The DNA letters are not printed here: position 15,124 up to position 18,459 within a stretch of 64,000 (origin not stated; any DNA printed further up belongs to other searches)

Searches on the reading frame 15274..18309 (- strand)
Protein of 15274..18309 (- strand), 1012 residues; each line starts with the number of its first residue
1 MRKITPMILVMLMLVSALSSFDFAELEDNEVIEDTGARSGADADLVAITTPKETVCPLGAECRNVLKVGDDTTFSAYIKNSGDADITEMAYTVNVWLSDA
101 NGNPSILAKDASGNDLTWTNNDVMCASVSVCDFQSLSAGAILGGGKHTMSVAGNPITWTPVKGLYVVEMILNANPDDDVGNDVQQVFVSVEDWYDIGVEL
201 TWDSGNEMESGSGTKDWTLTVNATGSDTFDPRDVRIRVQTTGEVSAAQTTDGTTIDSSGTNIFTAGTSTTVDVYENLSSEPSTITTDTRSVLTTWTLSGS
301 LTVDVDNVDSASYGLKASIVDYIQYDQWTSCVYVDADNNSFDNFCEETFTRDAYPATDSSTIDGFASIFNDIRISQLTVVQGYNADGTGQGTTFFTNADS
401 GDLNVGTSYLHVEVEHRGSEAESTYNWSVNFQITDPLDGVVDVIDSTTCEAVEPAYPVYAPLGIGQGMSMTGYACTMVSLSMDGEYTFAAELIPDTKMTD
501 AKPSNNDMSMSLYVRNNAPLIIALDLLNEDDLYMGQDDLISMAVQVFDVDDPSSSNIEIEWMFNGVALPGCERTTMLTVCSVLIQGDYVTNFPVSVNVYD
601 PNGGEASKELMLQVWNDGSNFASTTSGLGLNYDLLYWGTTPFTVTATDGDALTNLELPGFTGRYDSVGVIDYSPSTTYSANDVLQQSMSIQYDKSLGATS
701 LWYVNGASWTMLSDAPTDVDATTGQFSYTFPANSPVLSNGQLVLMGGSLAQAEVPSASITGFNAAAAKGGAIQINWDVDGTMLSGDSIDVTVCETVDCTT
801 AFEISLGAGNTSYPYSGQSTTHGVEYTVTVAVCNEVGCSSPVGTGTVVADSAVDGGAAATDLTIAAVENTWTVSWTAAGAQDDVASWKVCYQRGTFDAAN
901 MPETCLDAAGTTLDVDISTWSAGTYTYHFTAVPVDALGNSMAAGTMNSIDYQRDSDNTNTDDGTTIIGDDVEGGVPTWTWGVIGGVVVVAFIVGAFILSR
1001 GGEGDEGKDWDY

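Call 5: search_protein_families(library=pfam, proteins=[window:15274-18309:-], max_evalue=1)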
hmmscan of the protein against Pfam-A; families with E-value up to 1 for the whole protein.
window:15274-18309:- (1012 aa): 1 family
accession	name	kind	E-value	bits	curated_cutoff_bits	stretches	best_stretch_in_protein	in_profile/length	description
PF08329.16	ChitinaseA_N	-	0.019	15.1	21.2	1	820-856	79-113/133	Chitinase A, N-terminal domain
